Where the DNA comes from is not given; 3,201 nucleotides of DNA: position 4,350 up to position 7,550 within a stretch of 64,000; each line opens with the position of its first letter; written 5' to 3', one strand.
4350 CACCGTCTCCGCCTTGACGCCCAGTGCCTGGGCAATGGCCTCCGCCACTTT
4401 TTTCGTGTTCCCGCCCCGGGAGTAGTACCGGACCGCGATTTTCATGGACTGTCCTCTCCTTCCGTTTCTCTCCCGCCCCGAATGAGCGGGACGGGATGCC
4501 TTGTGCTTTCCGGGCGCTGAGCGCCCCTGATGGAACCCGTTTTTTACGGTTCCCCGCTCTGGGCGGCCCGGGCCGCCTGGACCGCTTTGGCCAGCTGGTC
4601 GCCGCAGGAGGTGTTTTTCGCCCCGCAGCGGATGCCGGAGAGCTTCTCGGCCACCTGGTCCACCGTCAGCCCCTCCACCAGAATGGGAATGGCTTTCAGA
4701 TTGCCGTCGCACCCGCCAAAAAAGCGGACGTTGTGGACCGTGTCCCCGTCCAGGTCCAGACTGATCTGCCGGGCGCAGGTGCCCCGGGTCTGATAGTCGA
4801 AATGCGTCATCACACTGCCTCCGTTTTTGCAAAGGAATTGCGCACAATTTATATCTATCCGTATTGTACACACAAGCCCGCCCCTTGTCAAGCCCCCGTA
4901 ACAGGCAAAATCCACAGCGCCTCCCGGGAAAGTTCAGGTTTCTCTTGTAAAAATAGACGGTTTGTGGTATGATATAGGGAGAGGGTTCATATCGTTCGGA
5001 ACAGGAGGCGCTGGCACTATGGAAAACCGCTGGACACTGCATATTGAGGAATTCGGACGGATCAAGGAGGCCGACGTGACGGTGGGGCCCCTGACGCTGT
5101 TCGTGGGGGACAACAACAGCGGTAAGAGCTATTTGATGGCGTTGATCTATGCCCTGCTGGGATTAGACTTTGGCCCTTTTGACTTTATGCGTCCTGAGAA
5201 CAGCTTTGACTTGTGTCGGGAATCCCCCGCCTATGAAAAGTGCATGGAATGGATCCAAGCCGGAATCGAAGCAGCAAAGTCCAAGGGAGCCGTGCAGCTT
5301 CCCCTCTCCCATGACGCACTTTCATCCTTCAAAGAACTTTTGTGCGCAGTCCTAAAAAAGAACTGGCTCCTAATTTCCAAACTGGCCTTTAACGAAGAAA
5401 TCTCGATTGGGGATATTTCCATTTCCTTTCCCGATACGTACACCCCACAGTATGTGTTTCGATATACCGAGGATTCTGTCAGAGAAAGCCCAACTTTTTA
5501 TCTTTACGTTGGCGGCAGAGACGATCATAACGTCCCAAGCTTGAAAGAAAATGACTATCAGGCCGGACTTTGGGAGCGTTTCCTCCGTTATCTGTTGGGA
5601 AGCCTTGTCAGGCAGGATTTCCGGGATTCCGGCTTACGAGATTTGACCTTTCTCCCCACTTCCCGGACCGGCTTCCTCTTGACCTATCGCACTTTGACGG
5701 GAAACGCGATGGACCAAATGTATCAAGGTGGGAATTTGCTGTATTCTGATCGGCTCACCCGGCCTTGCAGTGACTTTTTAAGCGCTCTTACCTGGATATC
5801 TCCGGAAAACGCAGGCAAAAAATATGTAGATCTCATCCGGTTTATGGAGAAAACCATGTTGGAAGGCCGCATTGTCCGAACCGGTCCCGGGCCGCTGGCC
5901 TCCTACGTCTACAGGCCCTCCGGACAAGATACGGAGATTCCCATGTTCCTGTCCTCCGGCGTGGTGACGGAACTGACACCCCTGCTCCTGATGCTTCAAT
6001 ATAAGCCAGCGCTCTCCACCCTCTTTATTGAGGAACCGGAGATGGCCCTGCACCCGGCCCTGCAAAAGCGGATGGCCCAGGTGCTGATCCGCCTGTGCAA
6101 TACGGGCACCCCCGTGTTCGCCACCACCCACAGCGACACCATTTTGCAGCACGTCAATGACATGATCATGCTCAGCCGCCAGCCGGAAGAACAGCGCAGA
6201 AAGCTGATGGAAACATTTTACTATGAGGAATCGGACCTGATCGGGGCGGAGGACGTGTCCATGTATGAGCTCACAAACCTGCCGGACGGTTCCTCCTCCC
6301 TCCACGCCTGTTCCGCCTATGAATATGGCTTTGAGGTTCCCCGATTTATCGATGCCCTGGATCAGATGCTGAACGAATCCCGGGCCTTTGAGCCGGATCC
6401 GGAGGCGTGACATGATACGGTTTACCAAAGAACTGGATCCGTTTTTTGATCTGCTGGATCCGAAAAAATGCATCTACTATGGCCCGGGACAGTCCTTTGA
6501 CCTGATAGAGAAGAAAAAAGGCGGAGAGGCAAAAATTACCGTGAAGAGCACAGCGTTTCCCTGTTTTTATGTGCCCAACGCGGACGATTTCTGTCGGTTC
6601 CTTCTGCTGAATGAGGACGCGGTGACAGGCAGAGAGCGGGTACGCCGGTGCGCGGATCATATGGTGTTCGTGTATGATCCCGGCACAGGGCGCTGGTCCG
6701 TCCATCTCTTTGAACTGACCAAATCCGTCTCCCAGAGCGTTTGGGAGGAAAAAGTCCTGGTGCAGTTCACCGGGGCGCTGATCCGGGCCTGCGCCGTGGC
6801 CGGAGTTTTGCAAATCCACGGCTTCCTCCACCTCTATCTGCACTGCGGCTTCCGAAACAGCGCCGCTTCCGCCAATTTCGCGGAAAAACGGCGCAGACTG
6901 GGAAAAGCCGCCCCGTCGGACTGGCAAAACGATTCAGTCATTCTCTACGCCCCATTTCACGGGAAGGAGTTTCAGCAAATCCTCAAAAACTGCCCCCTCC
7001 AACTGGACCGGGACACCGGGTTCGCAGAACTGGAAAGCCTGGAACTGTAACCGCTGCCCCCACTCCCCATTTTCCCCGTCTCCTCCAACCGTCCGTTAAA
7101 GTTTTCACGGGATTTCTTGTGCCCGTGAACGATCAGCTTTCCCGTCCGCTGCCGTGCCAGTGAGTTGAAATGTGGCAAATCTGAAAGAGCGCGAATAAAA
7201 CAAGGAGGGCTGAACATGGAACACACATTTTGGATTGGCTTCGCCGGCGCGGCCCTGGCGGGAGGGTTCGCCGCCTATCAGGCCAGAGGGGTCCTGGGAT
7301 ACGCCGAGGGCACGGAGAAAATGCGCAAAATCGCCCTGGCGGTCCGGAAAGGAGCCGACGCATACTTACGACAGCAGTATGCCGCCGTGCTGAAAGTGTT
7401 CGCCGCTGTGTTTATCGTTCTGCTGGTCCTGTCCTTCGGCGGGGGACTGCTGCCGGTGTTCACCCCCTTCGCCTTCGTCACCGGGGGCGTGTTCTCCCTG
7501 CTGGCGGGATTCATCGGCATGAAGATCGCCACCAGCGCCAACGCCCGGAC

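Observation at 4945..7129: Low-GC two-gene cassette: ABC/OLD-type ATPase plus an unknown coupled partner (candidate unclassified phage-defence system)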

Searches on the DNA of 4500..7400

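Call 91: search_rna_families(source=window, start=4500, end=7400, threshold=evalue, max_evalue=0.1)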
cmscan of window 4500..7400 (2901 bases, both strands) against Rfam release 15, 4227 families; matches with E-value up to 0.1: 0.
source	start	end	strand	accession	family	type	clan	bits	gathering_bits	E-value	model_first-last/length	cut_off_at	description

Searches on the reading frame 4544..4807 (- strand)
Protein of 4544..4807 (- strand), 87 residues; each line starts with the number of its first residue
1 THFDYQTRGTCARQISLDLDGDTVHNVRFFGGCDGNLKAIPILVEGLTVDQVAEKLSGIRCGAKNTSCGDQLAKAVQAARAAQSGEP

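Call 92: search_protein_families(library=pfam, proteins=[window:4544-4807:-], max_evalue=0.0001)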
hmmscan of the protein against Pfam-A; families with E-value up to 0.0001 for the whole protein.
window:4544-4807:- (87 aa): 1 family
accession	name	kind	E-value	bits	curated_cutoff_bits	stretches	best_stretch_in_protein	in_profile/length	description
PF12637.14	TSCPD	-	7.9e-25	87.4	22.8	1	4-79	2-87/88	TSCPD domain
